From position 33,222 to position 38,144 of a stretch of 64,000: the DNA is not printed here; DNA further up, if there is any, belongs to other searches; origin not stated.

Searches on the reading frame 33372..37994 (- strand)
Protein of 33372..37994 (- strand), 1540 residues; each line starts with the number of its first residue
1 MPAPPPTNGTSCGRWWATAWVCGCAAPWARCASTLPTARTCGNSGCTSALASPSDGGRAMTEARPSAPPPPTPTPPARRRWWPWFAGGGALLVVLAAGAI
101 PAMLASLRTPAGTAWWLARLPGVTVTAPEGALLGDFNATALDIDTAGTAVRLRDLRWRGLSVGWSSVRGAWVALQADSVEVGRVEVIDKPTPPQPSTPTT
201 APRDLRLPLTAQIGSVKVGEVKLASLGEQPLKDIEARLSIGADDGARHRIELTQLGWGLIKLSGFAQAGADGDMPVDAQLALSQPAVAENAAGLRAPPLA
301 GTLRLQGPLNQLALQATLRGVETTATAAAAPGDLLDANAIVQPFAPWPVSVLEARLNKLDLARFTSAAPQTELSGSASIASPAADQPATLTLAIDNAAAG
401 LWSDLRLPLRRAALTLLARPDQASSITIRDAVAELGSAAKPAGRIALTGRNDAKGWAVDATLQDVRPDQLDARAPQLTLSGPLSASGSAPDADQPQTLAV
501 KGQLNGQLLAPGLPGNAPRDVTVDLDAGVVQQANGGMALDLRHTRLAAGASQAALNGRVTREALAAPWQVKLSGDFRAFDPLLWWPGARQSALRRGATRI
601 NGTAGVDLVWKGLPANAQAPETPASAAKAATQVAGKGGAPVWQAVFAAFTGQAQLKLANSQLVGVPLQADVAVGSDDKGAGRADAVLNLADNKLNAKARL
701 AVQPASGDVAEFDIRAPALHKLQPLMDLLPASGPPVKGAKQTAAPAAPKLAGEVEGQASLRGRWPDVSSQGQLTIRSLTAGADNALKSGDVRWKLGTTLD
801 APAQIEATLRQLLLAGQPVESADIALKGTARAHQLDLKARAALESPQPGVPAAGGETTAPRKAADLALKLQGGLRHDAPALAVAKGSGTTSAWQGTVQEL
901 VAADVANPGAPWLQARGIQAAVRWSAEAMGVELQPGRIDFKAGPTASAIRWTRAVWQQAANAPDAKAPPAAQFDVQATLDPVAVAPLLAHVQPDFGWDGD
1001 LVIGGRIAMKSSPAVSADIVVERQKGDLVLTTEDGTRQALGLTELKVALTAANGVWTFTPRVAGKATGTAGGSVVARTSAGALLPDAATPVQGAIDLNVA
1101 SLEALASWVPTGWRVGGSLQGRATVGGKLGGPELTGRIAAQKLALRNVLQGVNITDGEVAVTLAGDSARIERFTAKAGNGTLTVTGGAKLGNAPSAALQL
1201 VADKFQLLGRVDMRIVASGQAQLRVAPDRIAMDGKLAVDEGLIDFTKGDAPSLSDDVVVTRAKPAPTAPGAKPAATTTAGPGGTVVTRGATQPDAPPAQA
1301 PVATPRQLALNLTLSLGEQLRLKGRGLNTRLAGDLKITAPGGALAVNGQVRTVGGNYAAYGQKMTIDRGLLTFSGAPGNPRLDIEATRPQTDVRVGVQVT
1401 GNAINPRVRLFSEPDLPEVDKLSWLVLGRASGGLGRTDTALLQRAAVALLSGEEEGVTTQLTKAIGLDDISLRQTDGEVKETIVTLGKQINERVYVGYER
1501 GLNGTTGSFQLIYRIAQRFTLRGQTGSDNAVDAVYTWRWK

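Call 8: search_protein_families(library=pfam, proteins=[window:33372-37994:-], max_evalue=0.01)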
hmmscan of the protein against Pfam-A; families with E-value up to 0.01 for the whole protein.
window:33372-37994:- (1540 aa): 1 family
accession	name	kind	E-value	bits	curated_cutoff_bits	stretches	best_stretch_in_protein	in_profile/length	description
PF04357.19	TamB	-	5.3e-63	214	22.4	1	1172-1539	2-381/381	TamB, inner membrane protein subunit of TAM complex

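Call 9: search_protein_families(library=ncbifam, proteins=[window:33372-37994:-], max_evalue=0.01)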
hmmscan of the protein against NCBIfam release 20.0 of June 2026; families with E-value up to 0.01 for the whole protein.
window:33372-37994:- (1540 aa): 1 family
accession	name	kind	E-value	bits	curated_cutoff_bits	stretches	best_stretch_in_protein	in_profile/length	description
NF047952.2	ATportTamB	equivalog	6.4e-79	266.1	825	2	971-1537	703-1238/1240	autotransporter assembly complex protein TamB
